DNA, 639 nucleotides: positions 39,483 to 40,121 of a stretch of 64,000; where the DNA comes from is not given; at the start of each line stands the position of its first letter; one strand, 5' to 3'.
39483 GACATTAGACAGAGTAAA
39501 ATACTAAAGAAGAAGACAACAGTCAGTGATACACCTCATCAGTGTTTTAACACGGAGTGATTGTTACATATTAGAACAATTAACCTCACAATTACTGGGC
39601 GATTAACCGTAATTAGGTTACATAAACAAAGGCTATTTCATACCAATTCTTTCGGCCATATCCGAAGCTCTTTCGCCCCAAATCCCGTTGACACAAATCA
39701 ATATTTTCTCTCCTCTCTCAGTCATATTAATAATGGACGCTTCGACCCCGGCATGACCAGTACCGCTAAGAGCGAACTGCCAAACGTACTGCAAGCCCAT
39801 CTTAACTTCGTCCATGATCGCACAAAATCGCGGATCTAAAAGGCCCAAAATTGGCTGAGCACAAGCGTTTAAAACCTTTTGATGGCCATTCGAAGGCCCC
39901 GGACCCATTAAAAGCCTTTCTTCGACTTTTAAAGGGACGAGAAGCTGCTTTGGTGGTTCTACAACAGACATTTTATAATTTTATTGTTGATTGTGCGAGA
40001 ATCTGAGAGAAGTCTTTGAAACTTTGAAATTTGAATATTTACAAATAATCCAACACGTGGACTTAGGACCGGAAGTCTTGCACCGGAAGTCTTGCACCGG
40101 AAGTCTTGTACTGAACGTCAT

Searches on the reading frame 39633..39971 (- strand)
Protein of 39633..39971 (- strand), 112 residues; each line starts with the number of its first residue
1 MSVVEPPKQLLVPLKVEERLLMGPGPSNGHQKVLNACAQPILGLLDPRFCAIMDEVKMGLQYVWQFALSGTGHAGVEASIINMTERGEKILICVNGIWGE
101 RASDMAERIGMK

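Call 7: find_homologous_proteins(query=window:39642-39971:-)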
Query seq(110 aa) (110 aa): 23 proteins with E <= 0.001 among 32 candidates.
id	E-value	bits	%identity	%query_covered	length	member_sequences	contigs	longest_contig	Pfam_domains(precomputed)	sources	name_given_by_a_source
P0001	2.2e-57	210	86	100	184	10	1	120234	-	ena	-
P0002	5.6e-57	209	84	100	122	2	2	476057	-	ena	-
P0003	9.7e-57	208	84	100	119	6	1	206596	-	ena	-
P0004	2.8e-56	206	84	100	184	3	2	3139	-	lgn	-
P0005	9.0e-53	195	78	100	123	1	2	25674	-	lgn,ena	-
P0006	1.1e-51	192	79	99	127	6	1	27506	-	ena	-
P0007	5.1e-51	189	77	99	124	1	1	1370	-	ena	-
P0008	2.1e-49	184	77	99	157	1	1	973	-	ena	-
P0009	1.2e-46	175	72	98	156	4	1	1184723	-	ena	-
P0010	2.3e-45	171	71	99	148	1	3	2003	-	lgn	-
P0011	4.8e-38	148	76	84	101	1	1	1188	-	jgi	jgi:alanine-glyoxylate transaminase/serine-glyoxylate transaminase/serine-pyruvate transaminase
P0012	5.2e-34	135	63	99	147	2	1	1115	-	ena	-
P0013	1.3e-30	124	56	98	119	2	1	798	-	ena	-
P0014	1.3e-29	121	57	97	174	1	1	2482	PF00266.26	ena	-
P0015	2.2e-27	113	54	98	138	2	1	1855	-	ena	-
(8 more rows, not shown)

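Call 8: find_encoding_contigs(protein=P0001, flank=5000, max_places=3)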
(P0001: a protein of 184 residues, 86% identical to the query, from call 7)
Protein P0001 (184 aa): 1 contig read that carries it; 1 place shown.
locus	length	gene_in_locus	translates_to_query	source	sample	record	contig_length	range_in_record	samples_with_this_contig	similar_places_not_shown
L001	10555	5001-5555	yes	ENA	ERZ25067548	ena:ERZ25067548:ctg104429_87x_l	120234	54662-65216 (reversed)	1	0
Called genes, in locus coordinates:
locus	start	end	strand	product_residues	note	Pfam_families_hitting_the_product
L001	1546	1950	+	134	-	PF26156:PARP4_MVP-ID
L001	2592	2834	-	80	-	-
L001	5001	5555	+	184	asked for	-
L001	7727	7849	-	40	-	-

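Call 9: find_encoding_contigs(protein=P0002, flank=5000, max_places=3)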
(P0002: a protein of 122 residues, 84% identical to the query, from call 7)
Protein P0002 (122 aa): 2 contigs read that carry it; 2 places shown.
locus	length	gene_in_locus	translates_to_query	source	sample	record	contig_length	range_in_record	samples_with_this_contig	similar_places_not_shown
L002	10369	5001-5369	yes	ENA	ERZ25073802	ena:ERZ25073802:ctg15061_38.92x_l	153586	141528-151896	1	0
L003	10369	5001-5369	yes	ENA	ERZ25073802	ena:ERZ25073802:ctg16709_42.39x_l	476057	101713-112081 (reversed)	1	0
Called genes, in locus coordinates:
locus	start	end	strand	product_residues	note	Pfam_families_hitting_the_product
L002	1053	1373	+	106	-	-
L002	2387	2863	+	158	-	-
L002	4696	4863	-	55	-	-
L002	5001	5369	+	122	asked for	-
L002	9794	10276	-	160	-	-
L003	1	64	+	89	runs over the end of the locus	-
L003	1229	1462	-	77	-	-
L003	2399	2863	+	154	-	-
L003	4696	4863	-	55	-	-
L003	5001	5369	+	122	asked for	-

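Call 10: find_encoding_contigs(protein=P0003, flank=5000, max_places=3)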
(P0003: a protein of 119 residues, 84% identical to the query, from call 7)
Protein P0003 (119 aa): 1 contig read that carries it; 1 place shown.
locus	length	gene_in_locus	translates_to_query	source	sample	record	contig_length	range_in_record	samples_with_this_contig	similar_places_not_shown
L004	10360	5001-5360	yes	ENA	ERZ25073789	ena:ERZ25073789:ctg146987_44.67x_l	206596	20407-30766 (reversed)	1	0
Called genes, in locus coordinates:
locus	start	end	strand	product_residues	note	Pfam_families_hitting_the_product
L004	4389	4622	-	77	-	-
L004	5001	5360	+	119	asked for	-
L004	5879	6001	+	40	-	-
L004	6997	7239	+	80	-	-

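Call 15: find_encoding_contigs(protein=P0005, flank=3000, max_places=2)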
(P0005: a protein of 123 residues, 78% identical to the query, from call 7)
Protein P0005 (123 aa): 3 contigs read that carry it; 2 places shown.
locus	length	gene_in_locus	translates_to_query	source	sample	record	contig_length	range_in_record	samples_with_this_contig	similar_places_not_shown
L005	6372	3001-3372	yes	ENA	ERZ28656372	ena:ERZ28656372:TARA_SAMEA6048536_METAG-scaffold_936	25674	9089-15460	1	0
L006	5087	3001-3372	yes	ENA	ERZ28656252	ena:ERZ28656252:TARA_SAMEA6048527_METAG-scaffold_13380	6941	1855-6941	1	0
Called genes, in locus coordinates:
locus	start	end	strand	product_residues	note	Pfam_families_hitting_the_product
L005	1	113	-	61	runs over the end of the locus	-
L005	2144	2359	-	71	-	-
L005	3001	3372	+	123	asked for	-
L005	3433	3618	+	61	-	-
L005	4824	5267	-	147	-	-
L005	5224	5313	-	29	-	-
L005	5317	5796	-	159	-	PF00628:PHD (faint)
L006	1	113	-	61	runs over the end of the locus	-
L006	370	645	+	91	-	-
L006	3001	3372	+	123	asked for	-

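Call 16: find_encoding_contigs(protein=P0006, flank=3000, max_places=2)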
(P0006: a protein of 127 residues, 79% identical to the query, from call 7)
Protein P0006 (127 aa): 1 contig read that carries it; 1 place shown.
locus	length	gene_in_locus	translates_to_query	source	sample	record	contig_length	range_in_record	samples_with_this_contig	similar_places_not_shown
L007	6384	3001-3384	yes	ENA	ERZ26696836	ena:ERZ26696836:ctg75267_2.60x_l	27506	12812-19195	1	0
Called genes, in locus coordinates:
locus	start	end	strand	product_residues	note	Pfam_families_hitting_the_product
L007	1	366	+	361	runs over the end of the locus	-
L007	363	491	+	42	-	-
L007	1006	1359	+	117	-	PF26156:PARP4_MVP-ID (weak)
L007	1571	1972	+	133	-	-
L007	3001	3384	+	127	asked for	-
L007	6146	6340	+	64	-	PF00240:ubiquitin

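Call 17: find_encoding_contigs(protein=P0009, flank=3000, max_places=2)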
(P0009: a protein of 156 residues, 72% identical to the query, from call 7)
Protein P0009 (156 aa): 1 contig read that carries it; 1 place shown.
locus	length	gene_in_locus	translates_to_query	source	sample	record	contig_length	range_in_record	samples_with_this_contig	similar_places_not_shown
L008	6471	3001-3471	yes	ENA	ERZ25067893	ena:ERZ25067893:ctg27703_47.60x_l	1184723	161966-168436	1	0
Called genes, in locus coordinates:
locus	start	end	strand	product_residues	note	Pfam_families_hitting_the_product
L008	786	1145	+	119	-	-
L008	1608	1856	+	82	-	-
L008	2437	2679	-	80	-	-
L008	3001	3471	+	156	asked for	-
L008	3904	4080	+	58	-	-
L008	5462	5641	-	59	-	-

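Call 19: find_encoding_contigs(protein=window:39633-39971:-, flank=3000, max_places=10)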
Protein window:39633-39971:- (112 aa): no gene with exactly this product is on record in the collection.

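Call 21: find_encoding_contigs(protein=P0004, flank=3000, max_places=3)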
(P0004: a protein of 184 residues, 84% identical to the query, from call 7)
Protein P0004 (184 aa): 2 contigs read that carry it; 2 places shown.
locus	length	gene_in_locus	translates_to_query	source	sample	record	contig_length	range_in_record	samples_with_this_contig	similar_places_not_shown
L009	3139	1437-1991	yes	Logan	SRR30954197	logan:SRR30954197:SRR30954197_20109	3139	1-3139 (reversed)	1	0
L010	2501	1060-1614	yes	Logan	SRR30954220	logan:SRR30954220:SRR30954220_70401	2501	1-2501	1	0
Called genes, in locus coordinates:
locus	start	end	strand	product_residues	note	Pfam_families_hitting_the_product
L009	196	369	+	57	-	-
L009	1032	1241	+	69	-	PF09173:eIF2_C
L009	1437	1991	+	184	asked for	-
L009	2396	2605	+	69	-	-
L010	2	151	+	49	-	?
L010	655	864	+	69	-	PF09173:eIF2_C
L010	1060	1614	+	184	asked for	-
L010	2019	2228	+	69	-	-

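Call 22: find_encoding_contigs(protein=P0007, flank=3000, max_places=2)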
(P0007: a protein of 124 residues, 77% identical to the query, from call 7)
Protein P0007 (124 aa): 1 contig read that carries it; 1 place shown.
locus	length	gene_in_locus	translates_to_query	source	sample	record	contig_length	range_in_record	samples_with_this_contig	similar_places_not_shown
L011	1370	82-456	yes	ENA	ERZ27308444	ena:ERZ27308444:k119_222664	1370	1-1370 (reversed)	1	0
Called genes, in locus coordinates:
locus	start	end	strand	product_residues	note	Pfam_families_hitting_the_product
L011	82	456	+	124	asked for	-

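Call 23: find_encoding_contigs(protein=P0010, flank=3000, max_places=3)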
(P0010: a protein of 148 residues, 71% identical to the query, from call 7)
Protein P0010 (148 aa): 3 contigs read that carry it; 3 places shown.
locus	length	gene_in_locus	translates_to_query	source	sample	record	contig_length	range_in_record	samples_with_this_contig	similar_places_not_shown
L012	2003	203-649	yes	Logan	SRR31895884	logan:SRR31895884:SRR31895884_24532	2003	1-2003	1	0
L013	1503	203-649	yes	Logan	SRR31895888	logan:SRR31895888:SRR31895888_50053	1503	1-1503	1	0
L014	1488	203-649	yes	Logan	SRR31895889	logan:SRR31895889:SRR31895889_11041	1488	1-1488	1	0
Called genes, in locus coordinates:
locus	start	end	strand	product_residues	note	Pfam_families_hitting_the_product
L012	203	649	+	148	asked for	-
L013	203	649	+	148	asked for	-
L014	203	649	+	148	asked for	-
